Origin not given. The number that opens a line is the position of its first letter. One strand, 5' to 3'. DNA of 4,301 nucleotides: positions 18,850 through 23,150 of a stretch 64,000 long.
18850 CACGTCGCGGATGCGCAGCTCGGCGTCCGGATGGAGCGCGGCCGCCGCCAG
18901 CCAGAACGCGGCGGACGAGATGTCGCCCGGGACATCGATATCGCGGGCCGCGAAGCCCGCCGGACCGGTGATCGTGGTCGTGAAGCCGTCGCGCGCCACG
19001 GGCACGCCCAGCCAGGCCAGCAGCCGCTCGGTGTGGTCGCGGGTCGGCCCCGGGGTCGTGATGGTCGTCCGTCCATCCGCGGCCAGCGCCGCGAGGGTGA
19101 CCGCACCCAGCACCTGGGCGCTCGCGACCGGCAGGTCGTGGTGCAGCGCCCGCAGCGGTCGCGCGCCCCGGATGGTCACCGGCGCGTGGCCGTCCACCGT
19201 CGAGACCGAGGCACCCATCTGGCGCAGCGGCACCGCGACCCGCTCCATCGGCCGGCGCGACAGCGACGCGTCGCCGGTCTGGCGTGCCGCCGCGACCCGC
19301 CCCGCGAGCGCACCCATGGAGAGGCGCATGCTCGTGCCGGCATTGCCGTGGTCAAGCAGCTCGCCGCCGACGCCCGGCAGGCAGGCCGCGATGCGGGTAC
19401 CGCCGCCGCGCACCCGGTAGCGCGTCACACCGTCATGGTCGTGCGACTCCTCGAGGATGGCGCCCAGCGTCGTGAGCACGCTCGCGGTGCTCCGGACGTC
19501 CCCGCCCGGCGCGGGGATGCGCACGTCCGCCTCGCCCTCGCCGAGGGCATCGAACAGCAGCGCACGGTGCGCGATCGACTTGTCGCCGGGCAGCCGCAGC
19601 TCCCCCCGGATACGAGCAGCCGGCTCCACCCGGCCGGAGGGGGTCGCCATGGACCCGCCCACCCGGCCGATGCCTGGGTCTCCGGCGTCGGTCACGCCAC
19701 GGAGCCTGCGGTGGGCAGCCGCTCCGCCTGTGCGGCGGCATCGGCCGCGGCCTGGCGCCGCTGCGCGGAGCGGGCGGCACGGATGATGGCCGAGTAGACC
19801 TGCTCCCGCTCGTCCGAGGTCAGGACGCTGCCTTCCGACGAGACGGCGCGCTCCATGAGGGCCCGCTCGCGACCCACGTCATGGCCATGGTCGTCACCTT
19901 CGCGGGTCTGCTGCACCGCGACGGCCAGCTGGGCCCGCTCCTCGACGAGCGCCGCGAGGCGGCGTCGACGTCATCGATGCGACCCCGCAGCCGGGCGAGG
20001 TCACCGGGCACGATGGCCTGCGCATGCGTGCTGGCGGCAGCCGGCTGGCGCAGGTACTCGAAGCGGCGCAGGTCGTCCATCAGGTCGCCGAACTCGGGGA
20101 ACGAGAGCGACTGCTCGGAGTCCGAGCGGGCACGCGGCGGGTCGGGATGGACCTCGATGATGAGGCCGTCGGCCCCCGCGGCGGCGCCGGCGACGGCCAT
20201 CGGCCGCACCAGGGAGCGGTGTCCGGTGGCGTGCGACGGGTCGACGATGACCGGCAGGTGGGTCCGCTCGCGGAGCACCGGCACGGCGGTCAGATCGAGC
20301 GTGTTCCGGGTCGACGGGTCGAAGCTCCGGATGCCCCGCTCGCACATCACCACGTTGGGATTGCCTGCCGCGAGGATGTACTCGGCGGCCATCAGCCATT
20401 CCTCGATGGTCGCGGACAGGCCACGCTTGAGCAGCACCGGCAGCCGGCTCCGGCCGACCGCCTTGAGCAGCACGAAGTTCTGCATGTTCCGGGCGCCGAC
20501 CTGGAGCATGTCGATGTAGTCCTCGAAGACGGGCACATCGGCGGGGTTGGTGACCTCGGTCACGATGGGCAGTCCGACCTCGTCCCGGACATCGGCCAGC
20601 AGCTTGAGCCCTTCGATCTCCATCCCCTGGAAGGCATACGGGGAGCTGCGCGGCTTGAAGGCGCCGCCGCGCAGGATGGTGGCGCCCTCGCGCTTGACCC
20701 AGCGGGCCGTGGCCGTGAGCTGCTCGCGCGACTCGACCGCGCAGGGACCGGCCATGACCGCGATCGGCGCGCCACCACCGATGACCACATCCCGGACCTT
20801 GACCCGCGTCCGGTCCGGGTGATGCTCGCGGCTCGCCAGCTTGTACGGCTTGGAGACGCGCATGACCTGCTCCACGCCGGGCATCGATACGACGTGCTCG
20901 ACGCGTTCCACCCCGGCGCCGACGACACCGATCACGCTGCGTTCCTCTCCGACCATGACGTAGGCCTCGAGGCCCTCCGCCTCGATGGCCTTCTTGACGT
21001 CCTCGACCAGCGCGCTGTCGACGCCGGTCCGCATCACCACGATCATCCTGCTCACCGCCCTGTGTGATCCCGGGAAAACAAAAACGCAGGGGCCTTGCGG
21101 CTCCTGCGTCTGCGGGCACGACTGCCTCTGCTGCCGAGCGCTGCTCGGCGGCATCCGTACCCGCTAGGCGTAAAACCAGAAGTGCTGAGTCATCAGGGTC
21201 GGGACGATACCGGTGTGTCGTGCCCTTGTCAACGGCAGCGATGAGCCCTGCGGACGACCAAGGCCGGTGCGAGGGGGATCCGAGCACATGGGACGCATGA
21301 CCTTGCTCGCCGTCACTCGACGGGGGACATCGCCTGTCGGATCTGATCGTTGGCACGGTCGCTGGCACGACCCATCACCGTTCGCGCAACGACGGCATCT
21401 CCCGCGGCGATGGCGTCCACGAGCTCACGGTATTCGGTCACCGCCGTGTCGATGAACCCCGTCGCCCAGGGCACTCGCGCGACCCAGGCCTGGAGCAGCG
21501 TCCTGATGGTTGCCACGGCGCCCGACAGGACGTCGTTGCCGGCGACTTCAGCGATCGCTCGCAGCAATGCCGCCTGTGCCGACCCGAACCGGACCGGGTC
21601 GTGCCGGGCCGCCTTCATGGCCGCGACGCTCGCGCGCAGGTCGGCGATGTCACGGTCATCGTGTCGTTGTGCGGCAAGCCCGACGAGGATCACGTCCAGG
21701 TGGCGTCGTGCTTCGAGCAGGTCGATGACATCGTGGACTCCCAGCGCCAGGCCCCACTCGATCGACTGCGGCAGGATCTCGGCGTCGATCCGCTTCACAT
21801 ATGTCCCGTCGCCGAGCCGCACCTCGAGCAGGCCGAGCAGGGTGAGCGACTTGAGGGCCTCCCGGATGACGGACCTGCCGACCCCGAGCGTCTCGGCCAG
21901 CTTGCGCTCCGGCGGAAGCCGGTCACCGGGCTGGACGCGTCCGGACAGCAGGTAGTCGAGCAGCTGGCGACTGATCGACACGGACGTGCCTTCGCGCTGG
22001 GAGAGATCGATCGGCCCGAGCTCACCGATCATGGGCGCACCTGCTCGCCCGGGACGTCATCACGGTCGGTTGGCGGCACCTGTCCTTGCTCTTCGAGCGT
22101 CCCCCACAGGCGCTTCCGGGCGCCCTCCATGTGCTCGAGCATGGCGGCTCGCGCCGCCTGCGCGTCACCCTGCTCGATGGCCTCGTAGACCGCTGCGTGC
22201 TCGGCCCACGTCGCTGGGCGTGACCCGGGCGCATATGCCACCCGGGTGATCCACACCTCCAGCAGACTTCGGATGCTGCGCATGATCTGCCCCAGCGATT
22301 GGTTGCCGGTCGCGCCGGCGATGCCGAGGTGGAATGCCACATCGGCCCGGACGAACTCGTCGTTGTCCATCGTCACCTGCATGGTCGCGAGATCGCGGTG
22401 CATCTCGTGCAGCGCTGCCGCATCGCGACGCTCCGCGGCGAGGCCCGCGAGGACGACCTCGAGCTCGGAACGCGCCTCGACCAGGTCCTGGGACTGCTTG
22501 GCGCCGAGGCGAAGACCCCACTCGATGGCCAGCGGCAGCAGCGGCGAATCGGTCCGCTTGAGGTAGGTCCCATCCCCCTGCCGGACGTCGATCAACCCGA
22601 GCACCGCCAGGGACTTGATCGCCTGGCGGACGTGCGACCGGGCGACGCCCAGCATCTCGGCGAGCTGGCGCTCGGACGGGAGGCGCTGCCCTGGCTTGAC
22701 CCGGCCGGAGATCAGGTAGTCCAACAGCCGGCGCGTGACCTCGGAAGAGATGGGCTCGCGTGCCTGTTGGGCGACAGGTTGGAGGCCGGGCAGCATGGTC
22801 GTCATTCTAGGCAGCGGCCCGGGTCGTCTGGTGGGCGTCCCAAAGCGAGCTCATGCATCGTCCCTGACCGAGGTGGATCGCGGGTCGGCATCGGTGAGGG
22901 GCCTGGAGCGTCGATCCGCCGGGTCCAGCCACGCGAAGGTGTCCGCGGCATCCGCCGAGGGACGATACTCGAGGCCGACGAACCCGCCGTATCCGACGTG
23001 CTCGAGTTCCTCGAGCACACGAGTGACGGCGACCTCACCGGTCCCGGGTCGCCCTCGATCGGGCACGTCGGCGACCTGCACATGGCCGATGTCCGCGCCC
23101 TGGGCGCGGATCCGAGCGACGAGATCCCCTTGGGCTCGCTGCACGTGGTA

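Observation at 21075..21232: FWFY leader peptide plus intrinsic terminator: candidate ribosome-mediated attenuator for a whole shikimate/chorismate operon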

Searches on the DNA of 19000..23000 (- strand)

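Call 4: search_rna_families(source=window, start=19000, end=23000, threshold=evalue, max_evalue=10)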
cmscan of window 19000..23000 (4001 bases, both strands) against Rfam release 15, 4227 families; matches with E-value up to 10: 3.
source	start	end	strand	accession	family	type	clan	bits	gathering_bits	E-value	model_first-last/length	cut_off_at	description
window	19730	19753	+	RF02468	Ms_IGR-4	Gene; sRNA;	-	20.9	55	2.4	1-38/38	no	Mycobacterium sRNA Ms_IGR-4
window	19465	19552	+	RF00952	mir-650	Gene; miRNA;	-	17.2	100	9.7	1-91/91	no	mir-650 microRNA precursor family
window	20151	20195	-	RF03157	L31-Gammaproteobacteria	Cis-reg; leader;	CL00118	15.4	33.2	7.4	1-53/53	no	L31-Gammaproteobacteria ribosomal protein leader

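Call 63: build_rna_model(alignment_id=A1)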
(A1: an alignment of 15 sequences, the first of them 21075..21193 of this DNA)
Model R1 built from alignment A1 (15 sequences, 122 columns); structure: RNAalifold consensus.
model positions 116; base pairs 29; branch points 1; effective number of sequences 1.19; information 0.59 bits per position. Calibrated on 0.2 Mb of random sequence (short: E-values are rough).
structure used (alignment columns):
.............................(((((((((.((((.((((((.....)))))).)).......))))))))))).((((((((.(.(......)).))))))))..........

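Call 64: build_rna_model(alignment_id=A2)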
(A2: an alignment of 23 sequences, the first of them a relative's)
Model R2 built from alignment A2 (23 sequences, 126 columns); structure: RNAalifold consensus.
model positions 112; base pairs 23; branch points 1; effective number of sequences 1.95; information 0.59 bits per position. Calibrated on 0.2 Mb of random sequence (short: E-values are rough).
structure used (alignment columns):
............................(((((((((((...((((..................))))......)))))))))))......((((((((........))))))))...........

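Call 66: search_with_rna_model(model_id=R2, sources=[window, L001, L002, L003, L004, L005, L006, L007, L008, L009, L010, L011, L012, L013, L014, L015, L016, L017, L018, L019, L020, L021, L022, L023, L024, L025, L026, L027, L028, L029, L030, L031, L032, L033, L034, L035, L036, L037, L038, L039, L040, L041, L042, L043, L044, L045, L046, L047, L048, L049, L050, L051, L052, L053, L054, L055, L056, L057, L058, L059, L060, L061, L062, L063, L064, L065, L066, L067, L068, L069, L070, L071, L072, L073, L074, L075, L076, L077, L078, L079, L080, L081, L082, L083, L084, L085, L086, L087, L088, L089, L090, L091, L092, L093, L094, L095, L096, L097, L098, L099], max_evalue=1)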
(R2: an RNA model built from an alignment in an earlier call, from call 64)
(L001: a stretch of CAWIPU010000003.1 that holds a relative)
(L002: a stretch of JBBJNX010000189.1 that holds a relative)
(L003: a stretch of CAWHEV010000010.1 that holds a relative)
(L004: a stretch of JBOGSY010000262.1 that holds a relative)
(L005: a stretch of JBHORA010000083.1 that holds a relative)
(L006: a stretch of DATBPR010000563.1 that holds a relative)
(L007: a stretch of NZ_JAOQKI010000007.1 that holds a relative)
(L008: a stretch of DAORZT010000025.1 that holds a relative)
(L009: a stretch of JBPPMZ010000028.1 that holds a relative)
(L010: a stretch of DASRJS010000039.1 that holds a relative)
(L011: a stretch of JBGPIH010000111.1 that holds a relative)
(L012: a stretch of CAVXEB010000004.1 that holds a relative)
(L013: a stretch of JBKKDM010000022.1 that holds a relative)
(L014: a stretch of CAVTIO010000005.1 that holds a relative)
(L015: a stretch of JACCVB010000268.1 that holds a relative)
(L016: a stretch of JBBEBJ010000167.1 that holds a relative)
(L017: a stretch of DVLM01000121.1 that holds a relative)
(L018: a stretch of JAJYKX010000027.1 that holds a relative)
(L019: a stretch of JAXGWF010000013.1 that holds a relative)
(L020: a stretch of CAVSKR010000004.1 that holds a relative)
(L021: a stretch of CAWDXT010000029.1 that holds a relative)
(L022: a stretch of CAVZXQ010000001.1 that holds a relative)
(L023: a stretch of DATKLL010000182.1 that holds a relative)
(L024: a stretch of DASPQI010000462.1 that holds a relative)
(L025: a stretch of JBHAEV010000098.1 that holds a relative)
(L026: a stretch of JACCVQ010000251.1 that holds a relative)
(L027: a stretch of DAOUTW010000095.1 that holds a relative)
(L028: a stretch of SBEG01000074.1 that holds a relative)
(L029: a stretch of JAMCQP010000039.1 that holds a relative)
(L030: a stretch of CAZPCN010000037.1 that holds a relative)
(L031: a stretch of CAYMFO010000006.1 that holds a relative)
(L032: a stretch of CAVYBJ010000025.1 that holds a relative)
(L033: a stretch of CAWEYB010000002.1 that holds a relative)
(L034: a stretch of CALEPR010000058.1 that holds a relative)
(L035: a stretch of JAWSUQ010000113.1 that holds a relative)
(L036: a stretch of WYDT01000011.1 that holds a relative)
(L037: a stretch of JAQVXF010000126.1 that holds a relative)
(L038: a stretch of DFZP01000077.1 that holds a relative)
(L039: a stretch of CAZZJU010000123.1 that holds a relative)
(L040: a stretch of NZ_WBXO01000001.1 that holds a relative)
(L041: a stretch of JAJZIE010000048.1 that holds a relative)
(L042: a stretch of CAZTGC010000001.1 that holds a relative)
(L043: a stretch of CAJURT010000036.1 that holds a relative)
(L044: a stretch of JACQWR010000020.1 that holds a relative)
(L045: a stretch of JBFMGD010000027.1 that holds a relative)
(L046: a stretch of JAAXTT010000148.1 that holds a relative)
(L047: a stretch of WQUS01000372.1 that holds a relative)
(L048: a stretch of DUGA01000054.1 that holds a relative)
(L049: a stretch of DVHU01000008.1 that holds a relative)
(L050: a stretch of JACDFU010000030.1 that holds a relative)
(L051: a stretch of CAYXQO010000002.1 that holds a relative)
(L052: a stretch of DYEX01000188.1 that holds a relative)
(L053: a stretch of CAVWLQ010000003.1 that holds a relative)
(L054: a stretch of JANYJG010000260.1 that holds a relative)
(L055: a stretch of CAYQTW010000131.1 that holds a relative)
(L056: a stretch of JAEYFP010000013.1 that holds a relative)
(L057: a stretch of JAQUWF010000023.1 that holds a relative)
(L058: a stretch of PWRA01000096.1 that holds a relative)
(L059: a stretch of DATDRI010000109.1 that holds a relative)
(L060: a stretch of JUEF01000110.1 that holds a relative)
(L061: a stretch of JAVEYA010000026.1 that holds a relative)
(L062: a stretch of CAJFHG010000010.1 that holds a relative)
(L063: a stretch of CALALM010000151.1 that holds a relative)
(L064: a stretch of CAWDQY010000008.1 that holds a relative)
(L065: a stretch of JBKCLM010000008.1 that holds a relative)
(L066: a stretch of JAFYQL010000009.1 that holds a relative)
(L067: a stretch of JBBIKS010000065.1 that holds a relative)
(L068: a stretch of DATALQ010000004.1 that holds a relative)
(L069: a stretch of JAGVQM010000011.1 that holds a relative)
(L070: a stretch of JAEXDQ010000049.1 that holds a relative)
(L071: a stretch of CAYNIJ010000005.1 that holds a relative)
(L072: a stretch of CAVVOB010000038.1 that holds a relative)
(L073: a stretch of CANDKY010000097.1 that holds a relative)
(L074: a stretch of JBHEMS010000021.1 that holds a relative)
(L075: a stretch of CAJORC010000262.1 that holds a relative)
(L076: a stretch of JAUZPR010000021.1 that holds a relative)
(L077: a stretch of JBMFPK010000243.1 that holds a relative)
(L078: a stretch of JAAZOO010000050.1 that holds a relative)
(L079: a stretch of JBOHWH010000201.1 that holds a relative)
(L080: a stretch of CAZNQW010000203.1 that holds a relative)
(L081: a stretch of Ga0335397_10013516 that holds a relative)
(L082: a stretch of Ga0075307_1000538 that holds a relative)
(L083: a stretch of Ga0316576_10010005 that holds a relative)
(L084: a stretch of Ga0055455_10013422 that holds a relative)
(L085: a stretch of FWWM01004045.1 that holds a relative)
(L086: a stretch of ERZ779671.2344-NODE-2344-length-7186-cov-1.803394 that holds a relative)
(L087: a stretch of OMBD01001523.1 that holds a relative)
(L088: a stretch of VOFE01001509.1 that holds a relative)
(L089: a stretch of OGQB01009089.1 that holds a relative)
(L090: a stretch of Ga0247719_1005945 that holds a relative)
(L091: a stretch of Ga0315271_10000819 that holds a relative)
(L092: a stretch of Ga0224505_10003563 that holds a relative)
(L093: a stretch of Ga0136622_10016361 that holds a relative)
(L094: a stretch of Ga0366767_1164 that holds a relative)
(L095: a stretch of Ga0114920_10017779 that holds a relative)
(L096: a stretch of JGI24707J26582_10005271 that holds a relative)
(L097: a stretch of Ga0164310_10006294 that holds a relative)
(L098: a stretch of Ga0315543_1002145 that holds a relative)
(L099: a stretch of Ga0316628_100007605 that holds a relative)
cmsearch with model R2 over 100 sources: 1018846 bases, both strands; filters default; matches with E-value up to 1: 58.
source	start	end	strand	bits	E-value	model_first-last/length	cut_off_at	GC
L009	5854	5968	+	119.4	8.1e-33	1-112/112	no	0.57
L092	3474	3588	+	119.3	8.6e-33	1-112/112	no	0.57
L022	5853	5967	+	119.2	9.1e-33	1-112/112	no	0.6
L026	5144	5256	+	116.8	5e-32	1-112/112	no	0.61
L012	5864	5976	+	115.7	1.1e-31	1-112/112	no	0.61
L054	3877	3988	+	114.7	2.3e-31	1-112/112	no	0.57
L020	5851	5965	+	112.5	1.1e-30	1-112/112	no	0.59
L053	5757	5870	+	112.2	1.3e-30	1-112/112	no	0.56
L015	1727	1839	+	111.1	2.7e-30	1-112/112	no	0.59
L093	122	234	+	110.6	3.9e-30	1-112/112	no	0.6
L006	1030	1142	+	108.9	1.3e-29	1-112/112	no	0.62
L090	742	853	+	104.9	2.2e-28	1-112/112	no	0.59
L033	5852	5967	+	102.8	9.5e-28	1-112/112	no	0.56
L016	3481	3593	+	102.7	1e-27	1-112/112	no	0.58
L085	3851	3964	+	97.8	3.3e-26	1-112/112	no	0.61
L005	271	382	+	91.5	2.8e-24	1-112/112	no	0.62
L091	3844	3956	+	91.2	3.4e-24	1-112/112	no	0.58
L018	5793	5900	+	86.7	8.3e-23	1-112/112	no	0.61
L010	2979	3087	+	84.3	4.4e-22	1-112/112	no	0.63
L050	5846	5955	+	83.6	7.5e-22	1-112/112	no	0.62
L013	5825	5935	+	78.3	3e-20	1-112/112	no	0.59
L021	358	472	+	74.6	4.2e-19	1-112/112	no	0.59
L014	5841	5955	+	73.9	7e-19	1-112/112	no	0.61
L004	1971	2085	+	38.9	3.8e-08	1-112/112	no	0.58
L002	2099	2211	+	34.9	6.3e-07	1-112/112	no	0.56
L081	3304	3422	+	33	2.4e-06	1-112/112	no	0.61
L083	370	482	+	32.6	3e-06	1-112/112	no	0.65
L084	125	239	+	32.3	3.9e-06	1-112/112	no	0.56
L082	1939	2050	+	32.1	4.4e-06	1-112/112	no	0.65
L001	5830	5941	+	32.1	4.5e-06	1-112/112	no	0.65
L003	5859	5971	+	29.7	2.3e-05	1-112/112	no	0.57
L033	5932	6008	-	21.1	0.01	1-112/112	no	0.53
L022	5847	5956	-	19.5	0.031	1-112/112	no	0.64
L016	3558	3647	-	19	0.047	1-112/112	no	0.57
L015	1804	1937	-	18.9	0.048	1-112/112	no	0.59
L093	199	332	-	18.9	0.048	1-112/112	no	0.59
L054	3954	4021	-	18.9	0.05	1-112/112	no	0.6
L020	5936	5959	-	18.7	0.055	80-103/112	no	0.54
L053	5832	5911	-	18.5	0.066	1-112/112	no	0.56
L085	3935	3958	-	18.5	0.067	80-103/112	no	0.54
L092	3559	3582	-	18.2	0.082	80-103/112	no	0.5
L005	353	376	-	18.1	0.084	80-103/112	no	0.58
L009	5939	5962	-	18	0.094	80-103/112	no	0.54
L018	5815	5867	-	18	0.095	26-79/112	no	0.74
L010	3058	3078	-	17.6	0.12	83-103/112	no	0.62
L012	5889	5942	-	17.6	0.12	26-79/112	no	0.76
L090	824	844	-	17.4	0.14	83-103/112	no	0.57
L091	3870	3921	-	16.3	0.31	27-78/112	no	0.75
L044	5819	5937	+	16.3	0.31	1-112/112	no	0.47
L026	5170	5221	-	16.1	0.35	27-78/112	no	0.79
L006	1112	1136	-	15.7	0.46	80-103/112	no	0.56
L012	5946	5970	-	15.7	0.46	80-103/112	no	0.56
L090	767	821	-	15.1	0.71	26-79/112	no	0.73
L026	5226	5250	-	15.1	0.73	80-103/112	no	0.56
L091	3925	3950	-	15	0.79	80-103/112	no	0.5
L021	441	466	-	14.9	0.84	80-103/112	no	0.5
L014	5924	5949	-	14.7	0.96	80-103/112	no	0.54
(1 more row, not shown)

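Call 67: search_with_rna_model(model_id=R2, sources=[L100, L101, L102, L103, L104, L105, L106, L107, L108, L109, L110, L111, L112, L113, L114, L115, L116, L117, L118, L119, L120, L121, L122, L123, L124, L125, L126, L127, L128, L129, L130, L131, L132, L133, L134, L135, L136, L137, L138, L139, L140, L141, L142, L143, L144, L145, L146, L147, L148, L149, L150, L151, L152, L153, L154, L155, L156, L157, L158, L159, L160, L161, L162, L163, L164, L165, L166, L167, L168, L169, L170, L171], max_evalue=1)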
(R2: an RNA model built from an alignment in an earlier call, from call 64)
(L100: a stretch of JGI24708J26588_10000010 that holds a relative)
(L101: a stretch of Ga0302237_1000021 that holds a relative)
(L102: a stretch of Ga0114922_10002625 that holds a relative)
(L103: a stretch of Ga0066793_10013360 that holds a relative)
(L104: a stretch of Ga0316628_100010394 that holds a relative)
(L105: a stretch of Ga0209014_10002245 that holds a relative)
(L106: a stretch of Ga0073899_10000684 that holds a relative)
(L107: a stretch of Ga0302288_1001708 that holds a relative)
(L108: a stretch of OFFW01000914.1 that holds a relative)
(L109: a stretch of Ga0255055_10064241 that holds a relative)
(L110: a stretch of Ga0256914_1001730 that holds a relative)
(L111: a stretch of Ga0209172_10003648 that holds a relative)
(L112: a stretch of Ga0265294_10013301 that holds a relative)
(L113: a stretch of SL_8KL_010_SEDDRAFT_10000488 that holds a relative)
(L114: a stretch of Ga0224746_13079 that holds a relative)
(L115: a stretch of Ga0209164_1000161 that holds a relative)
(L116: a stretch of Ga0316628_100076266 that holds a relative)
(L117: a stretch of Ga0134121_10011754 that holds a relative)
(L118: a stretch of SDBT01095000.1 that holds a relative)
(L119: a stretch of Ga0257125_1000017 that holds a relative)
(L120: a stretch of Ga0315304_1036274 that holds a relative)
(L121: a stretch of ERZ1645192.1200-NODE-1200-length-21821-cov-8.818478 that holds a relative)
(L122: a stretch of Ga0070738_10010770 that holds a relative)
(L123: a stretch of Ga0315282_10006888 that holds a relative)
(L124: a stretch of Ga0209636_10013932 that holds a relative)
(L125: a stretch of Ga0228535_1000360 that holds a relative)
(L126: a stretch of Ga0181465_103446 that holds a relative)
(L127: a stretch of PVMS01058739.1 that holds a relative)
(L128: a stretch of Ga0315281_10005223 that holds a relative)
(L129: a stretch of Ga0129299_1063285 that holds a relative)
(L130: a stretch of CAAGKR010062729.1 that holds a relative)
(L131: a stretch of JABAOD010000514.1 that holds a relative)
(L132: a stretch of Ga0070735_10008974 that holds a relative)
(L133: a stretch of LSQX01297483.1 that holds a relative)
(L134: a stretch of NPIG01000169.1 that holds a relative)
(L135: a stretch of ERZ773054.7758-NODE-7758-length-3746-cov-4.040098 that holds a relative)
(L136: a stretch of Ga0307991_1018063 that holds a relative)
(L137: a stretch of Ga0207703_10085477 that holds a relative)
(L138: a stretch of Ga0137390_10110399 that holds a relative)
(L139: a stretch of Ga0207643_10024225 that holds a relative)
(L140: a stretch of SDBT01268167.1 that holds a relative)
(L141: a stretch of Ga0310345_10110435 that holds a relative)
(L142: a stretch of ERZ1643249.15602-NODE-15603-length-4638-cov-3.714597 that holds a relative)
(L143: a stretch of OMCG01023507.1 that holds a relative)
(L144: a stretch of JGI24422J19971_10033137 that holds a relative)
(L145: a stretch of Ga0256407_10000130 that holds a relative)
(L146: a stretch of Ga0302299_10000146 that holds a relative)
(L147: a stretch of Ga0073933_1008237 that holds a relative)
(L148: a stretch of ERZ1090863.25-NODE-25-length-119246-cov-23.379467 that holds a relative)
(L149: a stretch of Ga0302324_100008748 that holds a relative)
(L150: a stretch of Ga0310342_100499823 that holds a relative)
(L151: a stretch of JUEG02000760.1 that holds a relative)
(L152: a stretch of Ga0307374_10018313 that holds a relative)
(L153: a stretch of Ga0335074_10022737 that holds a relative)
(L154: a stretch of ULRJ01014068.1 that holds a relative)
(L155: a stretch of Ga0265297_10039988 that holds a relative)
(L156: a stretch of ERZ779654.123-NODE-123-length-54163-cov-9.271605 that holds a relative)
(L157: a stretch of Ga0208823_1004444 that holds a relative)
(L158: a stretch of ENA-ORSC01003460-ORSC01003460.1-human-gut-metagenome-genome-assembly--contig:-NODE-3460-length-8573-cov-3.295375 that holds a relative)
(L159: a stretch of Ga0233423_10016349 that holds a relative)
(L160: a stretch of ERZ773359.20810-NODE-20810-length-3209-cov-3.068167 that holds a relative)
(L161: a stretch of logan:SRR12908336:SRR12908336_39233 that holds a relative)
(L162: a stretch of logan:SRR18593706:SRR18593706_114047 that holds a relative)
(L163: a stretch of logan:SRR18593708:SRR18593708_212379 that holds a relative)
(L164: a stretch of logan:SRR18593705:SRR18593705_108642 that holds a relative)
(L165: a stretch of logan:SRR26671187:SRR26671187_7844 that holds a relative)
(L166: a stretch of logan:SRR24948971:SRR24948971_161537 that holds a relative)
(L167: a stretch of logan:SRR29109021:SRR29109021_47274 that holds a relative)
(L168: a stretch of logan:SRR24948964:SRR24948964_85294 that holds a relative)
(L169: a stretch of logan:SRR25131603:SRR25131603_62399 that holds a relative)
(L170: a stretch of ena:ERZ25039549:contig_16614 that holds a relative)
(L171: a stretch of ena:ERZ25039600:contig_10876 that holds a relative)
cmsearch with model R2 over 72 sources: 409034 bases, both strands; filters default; matches with E-value up to 1: 29.
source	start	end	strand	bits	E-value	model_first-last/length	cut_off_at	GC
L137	1373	1487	+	116.8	2e-32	1-112/112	no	0.59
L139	1569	1683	+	116.8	2e-32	1-112/112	no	0.59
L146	3843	3953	+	108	9.8e-30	1-112/112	no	0.58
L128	3847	3962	+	90.7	2e-24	1-112/112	no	0.57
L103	1853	1967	+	79.6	4.9e-21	1-112/112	no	0.58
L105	2648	2762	+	79.6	4.9e-21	1-112/112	no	0.58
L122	1129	1244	+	50.8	3.2e-12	1-112/112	no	0.56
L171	1006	1118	+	38.4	2.1e-08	1-112/112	no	0.64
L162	1264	1378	+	35.5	1.6e-07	1-112/112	no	0.63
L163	1066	1180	+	35.5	1.6e-07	1-112/112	no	0.63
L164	949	1063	+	35.5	1.6e-07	1-112/112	no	0.63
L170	1001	1115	+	34.9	2.5e-07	1-112/112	no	0.61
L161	1274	1391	+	32.9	9.8e-07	1-112/112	no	0.62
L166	1031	1147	+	30.5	5.5e-06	1-112/112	no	0.63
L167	1031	1147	+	30.5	5.5e-06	1-112/112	no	0.63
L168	1031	1147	+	30.5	5.5e-06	1-112/112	no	0.63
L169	1031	1147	+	29.4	1.2e-05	1-112/112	no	0.65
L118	2891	2964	-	22.3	0.0018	1-112/112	no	0.41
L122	1206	1278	-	21.9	0.0024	1-112/112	no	0.49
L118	2820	2929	+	19.9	0.0097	1-112/112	no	0.53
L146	3924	3947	-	18.5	0.027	80-103/112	no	0.54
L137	1458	1481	-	18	0.038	80-103/112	no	0.54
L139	1654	1677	-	18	0.038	80-103/112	no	0.54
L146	3868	3921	-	17.3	0.061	26-79/112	no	0.74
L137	1398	1451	-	15.2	0.28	26-79/112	no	0.72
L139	1594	1647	-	15.2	0.28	26-79/112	no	0.72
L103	1936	1961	-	15.1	0.28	80-103/112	no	0.54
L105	2731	2756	-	15.1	0.28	80-103/112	no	0.54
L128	3932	3956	-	14.9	0.34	80-103/112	no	0.56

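Call 74: search_rna_families(source=L009, start=5700, end=6100, threshold=evalue, max_evalue=10)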
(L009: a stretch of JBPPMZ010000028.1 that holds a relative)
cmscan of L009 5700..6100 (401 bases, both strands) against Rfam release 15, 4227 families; matches with E-value up to 10: 5.
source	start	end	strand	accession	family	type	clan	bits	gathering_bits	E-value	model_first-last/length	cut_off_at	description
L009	5915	5968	+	RF02432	SpF25_sRNA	Gene; sRNA;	-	18.5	48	1.5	1-102/102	no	Streptococcus sRNA SpF25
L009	5893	6000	+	RF02139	HOXA11-AS1_3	Gene; lncRNA;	-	18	50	0.9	1-98/98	no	HOXA11 antisense RNA 1 conserved region 3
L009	5771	5832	+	RF02136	HTT-AS1_3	Gene; lncRNA;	-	15.5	70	1.2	1-60/60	no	HTT antisense RNA 1 conserved region 3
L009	5799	5903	+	RF03089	cold-seep-1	Gene; sRNA;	-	14.4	125.8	3.5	1-152/152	no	cold-seep-1 RNA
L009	5715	5758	-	RF01704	Glutamine-II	Cis-reg; riboswitch;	-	10.4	33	5.1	1-60/60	no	Glutamine-II riboswitch aptamer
